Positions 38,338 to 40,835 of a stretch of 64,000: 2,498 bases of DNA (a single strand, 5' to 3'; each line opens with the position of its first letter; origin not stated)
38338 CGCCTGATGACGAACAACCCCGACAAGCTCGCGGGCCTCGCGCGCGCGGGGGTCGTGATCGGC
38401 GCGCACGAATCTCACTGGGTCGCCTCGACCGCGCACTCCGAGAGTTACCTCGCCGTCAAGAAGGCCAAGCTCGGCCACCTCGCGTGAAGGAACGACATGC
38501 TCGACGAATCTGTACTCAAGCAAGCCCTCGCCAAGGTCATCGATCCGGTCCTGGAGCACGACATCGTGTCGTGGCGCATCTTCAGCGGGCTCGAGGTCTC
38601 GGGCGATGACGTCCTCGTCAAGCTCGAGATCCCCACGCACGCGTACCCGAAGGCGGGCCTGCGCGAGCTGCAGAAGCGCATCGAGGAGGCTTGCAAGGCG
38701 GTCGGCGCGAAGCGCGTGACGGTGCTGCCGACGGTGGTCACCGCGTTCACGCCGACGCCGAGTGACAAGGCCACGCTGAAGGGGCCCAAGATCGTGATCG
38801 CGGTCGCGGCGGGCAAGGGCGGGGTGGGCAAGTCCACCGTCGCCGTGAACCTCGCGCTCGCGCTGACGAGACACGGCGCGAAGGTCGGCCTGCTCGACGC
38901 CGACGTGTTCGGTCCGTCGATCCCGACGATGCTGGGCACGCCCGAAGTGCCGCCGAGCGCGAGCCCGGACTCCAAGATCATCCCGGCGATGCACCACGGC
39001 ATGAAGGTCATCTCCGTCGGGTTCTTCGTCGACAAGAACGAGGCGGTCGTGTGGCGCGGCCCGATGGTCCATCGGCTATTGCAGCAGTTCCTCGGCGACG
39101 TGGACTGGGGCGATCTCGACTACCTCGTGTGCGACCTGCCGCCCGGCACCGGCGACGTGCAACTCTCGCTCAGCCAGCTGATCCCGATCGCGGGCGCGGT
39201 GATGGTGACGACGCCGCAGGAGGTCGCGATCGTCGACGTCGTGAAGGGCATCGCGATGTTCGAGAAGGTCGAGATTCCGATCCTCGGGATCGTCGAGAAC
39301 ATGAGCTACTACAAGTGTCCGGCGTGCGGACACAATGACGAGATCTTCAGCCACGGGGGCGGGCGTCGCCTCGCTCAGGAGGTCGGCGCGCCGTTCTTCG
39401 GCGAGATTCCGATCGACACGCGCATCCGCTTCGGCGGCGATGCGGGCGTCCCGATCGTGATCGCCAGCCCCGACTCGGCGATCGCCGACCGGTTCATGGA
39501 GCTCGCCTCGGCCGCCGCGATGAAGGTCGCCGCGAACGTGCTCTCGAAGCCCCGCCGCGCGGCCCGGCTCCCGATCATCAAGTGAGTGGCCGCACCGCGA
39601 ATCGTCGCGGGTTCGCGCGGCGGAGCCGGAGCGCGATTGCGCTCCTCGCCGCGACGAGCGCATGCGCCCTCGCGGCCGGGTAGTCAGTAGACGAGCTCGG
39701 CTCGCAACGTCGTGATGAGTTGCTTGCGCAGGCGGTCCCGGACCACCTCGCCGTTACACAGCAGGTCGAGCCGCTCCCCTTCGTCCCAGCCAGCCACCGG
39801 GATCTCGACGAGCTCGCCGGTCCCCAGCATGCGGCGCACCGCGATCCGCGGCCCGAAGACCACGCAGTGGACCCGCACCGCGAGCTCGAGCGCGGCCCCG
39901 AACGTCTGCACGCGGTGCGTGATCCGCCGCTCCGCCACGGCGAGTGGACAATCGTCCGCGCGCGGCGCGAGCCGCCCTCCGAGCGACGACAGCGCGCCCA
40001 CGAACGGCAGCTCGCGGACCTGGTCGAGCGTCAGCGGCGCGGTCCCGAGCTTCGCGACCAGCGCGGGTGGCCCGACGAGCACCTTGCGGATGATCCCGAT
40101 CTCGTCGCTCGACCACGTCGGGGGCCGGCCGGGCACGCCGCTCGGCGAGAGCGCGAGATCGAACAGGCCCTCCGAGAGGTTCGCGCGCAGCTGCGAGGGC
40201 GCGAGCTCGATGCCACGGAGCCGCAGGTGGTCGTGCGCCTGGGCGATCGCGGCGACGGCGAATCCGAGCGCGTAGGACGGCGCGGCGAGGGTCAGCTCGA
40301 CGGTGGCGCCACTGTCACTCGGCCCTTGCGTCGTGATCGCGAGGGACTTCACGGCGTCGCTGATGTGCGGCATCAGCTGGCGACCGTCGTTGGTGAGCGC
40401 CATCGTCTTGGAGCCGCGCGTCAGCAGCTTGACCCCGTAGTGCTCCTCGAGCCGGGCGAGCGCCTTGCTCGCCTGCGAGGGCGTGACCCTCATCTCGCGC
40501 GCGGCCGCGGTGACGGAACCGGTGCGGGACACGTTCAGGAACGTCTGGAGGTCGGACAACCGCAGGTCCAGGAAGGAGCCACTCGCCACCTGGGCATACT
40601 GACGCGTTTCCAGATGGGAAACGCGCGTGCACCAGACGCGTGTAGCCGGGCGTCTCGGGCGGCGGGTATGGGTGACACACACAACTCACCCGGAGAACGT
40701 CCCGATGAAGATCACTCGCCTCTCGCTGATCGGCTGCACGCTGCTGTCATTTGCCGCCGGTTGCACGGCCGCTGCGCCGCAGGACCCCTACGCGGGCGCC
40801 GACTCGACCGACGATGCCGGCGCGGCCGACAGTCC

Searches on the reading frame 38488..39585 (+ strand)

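Call 29: search_protein_families(library=pfam, proteins=[window:38488-39585:+], max_evalue=0.00001)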
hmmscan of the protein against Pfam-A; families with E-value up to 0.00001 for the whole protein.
window:38488-39585:+ (365 aa): 6 families
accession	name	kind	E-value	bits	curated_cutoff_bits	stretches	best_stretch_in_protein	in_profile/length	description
PF10609.15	ParA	-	1.4e-100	336.3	27.1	1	101-341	3-243/246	NUBPL iron-transfer P-loop NTPase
PF01656.29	CbiA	-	8.4e-12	45.6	25.4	1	104-250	1-54/125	CobQ/CobB/MinD/ParA nucleotide binding domain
PF13614.12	AAA_31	-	4.3e-10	40.2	27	1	103-140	3-40/177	AAA domain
PF01883.24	FeS_assembly_P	-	2e-07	31.6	23.5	1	11-78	5-70/73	Iron-sulfur cluster assembly protein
PF09140.17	MipZ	-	5.6e-07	29.6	20.7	1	103-140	2-39/262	ATPase MipZ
PF00142.24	Fer4_NifH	-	8.2e-06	25.9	25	0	108-139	6-37/271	4Fe-4S iron sulfur cluster binding proteins, NifH/frxC family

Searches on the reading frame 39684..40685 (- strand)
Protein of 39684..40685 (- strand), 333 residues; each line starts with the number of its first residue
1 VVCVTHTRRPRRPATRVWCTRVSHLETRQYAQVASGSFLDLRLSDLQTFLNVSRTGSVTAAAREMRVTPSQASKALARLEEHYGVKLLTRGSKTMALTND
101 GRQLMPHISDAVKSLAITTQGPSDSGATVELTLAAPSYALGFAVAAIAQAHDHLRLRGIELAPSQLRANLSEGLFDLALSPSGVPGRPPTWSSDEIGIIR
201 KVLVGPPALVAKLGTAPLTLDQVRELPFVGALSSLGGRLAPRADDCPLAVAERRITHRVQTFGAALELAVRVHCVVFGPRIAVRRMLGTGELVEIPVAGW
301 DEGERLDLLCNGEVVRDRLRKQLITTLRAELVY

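Call 29: search_protein_families(library=pfam, proteins=[window:39684-40685:-], max_evalue=0.00001)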
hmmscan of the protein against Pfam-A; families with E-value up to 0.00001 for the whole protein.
window:39684-40685:- (333 aa): 2 families
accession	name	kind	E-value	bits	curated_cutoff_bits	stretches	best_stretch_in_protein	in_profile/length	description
PF00126.33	HTH_1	-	1.1e-18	67.4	26.6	1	43-102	1-60/60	Bacterial regulatory helix-turn-helix protein, lysR family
PF03466.25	LysR_substrate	-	4e-13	49.7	28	1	131-330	8-207/209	LysR substrate binding domain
